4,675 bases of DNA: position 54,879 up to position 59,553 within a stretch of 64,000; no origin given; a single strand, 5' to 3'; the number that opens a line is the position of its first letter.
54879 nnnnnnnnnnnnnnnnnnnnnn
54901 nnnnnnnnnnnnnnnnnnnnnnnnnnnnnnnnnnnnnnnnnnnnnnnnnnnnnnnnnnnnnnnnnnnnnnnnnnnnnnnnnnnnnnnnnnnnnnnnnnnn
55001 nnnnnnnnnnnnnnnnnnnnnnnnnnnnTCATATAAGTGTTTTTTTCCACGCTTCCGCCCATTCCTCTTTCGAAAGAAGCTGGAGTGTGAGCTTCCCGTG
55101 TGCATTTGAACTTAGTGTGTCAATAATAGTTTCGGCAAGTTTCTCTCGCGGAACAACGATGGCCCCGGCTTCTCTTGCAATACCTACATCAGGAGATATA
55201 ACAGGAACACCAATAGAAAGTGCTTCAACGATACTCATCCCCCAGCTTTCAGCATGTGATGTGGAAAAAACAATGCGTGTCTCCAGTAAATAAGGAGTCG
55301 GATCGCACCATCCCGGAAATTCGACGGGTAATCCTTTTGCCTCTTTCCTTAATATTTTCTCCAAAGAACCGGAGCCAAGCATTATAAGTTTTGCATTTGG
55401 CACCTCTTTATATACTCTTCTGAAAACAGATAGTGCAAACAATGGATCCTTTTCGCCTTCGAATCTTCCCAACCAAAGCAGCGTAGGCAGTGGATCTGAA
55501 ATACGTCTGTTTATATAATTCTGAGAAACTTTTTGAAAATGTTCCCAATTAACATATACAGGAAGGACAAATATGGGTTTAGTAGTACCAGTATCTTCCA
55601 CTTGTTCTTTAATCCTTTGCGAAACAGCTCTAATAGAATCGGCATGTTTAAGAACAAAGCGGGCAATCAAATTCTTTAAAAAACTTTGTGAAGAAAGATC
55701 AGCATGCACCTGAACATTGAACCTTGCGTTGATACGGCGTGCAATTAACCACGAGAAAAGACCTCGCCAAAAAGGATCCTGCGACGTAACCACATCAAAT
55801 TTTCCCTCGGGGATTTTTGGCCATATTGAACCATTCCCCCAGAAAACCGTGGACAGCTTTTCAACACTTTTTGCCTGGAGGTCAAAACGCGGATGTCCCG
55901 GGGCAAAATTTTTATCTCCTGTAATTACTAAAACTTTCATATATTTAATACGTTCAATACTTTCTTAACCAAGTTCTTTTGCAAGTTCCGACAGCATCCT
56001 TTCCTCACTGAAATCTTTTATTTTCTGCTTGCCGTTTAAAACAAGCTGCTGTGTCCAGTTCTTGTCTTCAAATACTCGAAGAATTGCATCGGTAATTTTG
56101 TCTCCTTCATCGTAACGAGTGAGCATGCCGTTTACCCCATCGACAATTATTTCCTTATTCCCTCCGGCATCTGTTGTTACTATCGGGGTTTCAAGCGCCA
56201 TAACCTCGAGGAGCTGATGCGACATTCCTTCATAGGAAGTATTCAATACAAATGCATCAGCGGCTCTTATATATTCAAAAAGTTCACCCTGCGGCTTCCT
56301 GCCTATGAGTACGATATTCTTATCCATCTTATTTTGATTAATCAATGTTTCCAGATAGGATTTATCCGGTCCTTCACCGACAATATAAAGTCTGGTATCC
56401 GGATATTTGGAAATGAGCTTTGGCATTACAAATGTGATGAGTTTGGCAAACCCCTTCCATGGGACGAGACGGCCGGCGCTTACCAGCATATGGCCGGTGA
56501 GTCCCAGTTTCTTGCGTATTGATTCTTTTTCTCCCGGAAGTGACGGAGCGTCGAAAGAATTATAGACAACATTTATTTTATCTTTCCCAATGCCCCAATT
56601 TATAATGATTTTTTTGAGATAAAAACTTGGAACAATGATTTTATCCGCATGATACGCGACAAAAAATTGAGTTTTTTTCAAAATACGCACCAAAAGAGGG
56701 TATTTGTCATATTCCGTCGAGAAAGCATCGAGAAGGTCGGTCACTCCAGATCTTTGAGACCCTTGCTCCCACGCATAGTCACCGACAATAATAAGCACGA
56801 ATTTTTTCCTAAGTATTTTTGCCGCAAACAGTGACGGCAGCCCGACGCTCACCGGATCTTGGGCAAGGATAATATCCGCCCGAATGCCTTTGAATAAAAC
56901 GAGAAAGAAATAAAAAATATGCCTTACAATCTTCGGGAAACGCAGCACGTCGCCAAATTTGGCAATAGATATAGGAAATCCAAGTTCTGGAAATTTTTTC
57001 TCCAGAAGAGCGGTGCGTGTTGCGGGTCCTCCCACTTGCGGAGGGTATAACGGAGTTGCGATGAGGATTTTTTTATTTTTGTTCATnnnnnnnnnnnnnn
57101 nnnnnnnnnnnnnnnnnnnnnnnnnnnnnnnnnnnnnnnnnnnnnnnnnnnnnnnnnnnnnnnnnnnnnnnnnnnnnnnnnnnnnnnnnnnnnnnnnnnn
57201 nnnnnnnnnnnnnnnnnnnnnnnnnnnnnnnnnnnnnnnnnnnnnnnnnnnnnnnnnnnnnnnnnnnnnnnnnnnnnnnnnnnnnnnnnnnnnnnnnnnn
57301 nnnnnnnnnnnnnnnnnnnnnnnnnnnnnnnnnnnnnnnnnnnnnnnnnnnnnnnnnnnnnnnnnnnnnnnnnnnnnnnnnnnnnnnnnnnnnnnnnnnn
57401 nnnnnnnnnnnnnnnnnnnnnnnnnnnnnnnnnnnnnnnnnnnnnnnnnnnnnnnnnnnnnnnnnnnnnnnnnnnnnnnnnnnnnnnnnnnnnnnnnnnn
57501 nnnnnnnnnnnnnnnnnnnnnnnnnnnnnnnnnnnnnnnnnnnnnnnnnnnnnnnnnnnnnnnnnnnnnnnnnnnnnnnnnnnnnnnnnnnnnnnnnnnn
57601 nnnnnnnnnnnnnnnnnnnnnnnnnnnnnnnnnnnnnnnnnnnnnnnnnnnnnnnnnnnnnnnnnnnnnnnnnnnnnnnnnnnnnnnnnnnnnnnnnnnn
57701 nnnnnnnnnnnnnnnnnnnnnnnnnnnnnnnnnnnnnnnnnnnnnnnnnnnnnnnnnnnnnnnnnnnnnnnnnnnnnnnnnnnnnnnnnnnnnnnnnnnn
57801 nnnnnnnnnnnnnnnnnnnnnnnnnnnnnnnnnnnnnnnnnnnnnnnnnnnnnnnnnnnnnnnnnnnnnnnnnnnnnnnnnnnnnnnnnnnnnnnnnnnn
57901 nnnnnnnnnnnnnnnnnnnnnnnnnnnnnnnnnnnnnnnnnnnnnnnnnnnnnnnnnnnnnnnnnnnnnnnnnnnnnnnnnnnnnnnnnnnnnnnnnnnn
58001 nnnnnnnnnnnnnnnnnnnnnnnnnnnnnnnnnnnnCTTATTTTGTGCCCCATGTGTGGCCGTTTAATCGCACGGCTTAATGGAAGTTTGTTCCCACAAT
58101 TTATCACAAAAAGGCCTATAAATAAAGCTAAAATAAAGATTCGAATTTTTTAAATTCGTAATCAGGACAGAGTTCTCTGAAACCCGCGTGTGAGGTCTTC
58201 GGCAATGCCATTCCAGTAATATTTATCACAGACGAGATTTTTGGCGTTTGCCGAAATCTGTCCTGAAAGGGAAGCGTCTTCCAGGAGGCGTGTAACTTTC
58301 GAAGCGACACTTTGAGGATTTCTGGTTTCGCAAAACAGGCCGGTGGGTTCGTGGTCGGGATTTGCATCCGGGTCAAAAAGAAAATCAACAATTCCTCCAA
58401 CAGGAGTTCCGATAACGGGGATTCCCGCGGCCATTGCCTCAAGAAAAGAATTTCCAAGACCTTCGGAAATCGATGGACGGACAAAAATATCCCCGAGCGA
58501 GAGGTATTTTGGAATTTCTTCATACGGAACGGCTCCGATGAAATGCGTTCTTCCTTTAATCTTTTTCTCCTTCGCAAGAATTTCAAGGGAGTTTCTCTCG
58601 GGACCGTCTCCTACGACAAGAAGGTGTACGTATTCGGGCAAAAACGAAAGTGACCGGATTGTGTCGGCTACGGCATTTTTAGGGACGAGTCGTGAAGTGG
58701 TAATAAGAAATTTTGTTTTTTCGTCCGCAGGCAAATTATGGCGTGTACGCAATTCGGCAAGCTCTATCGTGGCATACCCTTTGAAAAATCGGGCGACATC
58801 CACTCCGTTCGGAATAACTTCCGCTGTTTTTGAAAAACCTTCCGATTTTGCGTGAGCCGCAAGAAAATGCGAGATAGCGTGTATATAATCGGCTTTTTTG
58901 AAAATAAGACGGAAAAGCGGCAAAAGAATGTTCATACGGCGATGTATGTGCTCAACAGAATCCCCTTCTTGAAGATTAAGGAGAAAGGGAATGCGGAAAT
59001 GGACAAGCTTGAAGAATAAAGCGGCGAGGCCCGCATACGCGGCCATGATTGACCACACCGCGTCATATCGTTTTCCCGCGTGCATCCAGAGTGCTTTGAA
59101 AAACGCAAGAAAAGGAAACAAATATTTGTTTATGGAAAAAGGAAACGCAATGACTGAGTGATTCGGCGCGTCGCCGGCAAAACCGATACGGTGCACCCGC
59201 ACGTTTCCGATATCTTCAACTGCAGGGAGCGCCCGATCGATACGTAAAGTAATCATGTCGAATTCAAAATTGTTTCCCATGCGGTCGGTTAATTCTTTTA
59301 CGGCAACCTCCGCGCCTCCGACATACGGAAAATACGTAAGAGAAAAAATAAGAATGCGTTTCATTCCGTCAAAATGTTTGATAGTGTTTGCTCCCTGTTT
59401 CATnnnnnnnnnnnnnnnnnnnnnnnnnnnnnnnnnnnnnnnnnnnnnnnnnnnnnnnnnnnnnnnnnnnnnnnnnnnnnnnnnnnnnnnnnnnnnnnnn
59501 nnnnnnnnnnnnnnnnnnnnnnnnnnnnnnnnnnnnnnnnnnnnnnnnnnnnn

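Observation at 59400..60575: LTD-PKD surface protein with Ser/Thr/Pro-rich linkers encoded immediately downstream of the glycosyltransferase operon: likely glycosylation substrate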

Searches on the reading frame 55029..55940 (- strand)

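Call 4: search_protein_families(library=pfam, proteins=[window:55029-55940:-], max_evalue=0.01)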
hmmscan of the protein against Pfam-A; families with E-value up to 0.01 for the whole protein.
window:55029-55940:- (303 aa): 5 families
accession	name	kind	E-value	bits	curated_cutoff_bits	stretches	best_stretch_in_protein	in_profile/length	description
PF13692.12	Glyco_trans_1_4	-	6.7e-18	65.8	27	1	152-277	2-141/142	Glycosyl transferases group 1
PF00534.26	Glycos_transf_1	-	2.5e-16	60.1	26.4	1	150-278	14-158/172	Glycosyl transferases group 1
PF13579.12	Glyco_trans_4_4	-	6.6e-06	27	29.7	1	44-127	68-156/158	Glycosyl transferase 4-like domain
PF13439.12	Glyco_transf_4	-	1e-05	26.1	28.5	1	32-127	57-163/170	Glycosyltransferase Family 4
PF20706.3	GT4-conflict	-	7e-05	22.4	26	1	220-301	281-354/385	Family 4 Glycosyltransferase in conflict systems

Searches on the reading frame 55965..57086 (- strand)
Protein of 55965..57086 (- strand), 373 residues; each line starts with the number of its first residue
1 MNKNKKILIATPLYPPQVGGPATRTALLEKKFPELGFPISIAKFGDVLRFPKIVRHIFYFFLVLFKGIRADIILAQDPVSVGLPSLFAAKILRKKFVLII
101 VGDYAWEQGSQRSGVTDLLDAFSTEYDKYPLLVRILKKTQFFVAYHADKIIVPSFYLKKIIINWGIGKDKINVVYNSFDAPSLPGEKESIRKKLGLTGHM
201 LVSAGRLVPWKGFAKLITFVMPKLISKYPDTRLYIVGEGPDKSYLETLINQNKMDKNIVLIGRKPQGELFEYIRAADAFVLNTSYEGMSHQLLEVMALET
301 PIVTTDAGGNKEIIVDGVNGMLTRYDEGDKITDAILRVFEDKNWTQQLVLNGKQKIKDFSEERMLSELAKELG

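Call 4: search_protein_families(library=pfam, proteins=[window:55965-57086:-], max_evalue=0.01)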
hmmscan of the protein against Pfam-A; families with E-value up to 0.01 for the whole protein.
window:55965-57086:- (373 aa): 4 families
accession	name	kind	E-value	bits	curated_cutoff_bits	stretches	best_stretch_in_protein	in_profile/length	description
PF00534.26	Glycos_transf_1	-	1.6e-32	112.8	26.4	1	187-354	2-171/172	Glycosyl transferases group 1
PF13692.12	Glyco_trans_1_4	-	5.1e-29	101.8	27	1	200-341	3-142/142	Glycosyl transferases group 1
PF13439.12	Glyco_transf_4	-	6.6e-08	33.2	28.5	1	49-179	53-167/170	Glycosyltransferase Family 4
PF13524.12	Glyco_trans_1_2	-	0.0023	18.3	25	1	227-357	11-130/144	Glycosyl transferase-like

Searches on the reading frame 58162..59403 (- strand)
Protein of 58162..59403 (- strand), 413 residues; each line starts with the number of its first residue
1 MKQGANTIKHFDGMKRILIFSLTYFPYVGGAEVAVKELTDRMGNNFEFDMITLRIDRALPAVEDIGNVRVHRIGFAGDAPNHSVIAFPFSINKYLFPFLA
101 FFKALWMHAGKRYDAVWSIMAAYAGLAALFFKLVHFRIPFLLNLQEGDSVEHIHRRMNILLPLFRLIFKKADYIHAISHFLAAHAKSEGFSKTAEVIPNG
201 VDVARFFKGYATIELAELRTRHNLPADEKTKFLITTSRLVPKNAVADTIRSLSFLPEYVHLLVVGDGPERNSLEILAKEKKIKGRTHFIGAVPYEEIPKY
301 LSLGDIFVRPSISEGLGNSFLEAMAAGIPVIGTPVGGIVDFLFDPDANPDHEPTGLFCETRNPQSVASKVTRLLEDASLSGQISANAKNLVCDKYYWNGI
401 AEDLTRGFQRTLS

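Call 4: search_protein_families(library=pfam, proteins=[window:58162-59403:-], max_evalue=0.01)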
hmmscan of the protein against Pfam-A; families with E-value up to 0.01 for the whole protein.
window:58162-59403:- (413 aa): 6 families
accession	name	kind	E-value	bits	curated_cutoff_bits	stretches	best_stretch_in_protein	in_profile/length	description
PF00534.26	Glycos_transf_1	-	1.7e-31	109.5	26.4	1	221-389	6-171/172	Glycosyl transferases group 1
PF13692.12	Glyco_trans_1_4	-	5.3e-26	92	27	1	233-376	4-142/142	Glycosyl transferases group 1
PF13439.12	Glyco_transf_4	-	1.5e-13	51.6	28.5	1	28-205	1-170/170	Glycosyltransferase Family 4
PF13579.12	Glyco_trans_4_4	-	5.2e-13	50.1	29.7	1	29-200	1-158/158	Glycosyl transferase 4-like domain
PF20706.3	GT4-conflict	-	2.2e-07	30.7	26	1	253-404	228-385/385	Family 4 Glycosyltransferase in conflict systems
PF13524.12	Glyco_trans_1_2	-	5.6e-06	26.8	25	1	260-404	16-142/144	Glycosyl transferase-like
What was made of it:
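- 58162..59403 (-): Context: first GT4 glycosyltransferase gene of the co-directional glycan gene run (GT4, epimerase, GT4, GT4, GT4, epimerase, NUDIX, down to 52525). Pfam Glycos_transf_1 and Glyco_transf_4 (call 4).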

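Call 33: search_protein_families(library=ncbifam, proteins=[window:58162-59403:-], max_evalue=0.01)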
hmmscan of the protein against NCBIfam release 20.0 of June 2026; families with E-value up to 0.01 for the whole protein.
window:58162-59403:- (413 aa): 42 families (the best 25 are shown)
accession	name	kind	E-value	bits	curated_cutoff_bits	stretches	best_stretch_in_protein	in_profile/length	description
NF047684.1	TeichurnBiosyTuaC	equivalog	6.9e-33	114.1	550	1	135-411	130-389/391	teichuronic acid biosynthesis protein TuaC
TIGR03999.1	thiol_BshA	equivalog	1.3e-29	103.2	273.7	1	160-402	134-364/375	N-acetyl-alpha-D-glucosaminyl L-malate synthase BshA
TIGR03088.1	stp2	hypoth_equivalog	5.2e-23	81.7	409.05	1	193-412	161-374/374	TIGR03088 family PEP-CTERM/XrtA system glycosyltransferase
NF041876.1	EPS_EpsE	equivalog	5.5e-23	81.8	400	1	167-402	158-387/389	exopolysaccharide biosynthesis GT4 family glycosyltransferase EpsE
NF053787.1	GlcN_PG_synth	equivalog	3.9e-18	65.4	480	1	106-410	85-358/361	N-acetylglucosaminyl phosphatidylglycerol synthase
NF012028.0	PRK15484.1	subfamily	1.1e-17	64.3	618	1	176-404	145-371/380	lipopolysaccharide N-acetylglucosaminyltransferase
TIGR04063.1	stp3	hypoth_equivalog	7.1e-17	61.4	442.05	1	166-400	153-384/397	TIGR04063 family PEP-CTERM/XrtA system glycosyltransferase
NF049988.1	MGlcDAGSynMgs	equivalog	7.7e-17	61.7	400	1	195-392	179-369/398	alpha-monoglucosyldiacylglycerol synthase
TIGR04047.1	MSMEG_0565_glyc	hypoth_equivalog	2.3e-16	59.8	259.85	1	278-402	250-365/373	MSMEG_0565 family glycosyltransferase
NF050063.1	ProtGlycPglJ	equivalog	2.3e-15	56.7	500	1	17-389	4-345/363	N-acetylgalactosamine-N,N'-diacetylbacillosaminyl-diphospho-undecaprenol 4-alpha-N-acetylgalactosaminyltransferase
TIGR02149.1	glgA_Coryne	subfamily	5.3e-15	55.4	302.4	1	193-406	170-385/391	glycogen synthase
TIGR03449.1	mycothiol_MshA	equivalog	7e-13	48.2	462.5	1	192-410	188-402/406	D-inositol-3-phosphate glycosyltransferase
NF038229.1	Glyco4_Geo_Pelo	equivalog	1.9e-12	46.9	400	1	136-403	78-328/338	GPMC system family 4 glycosyltransferase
NF038298.1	EPS_HpsO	equivalog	2.7e-12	46.2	575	1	186-408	162-384/388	hormogonium polysaccharide biosynthesis glycosyltransferase HpsO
NF038295.1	EPS_HpsP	equivalog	1.8e-11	43.7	550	1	170-409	154-385/388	hormogonium polysaccharide biosynthesis glycosyltransferase HpsP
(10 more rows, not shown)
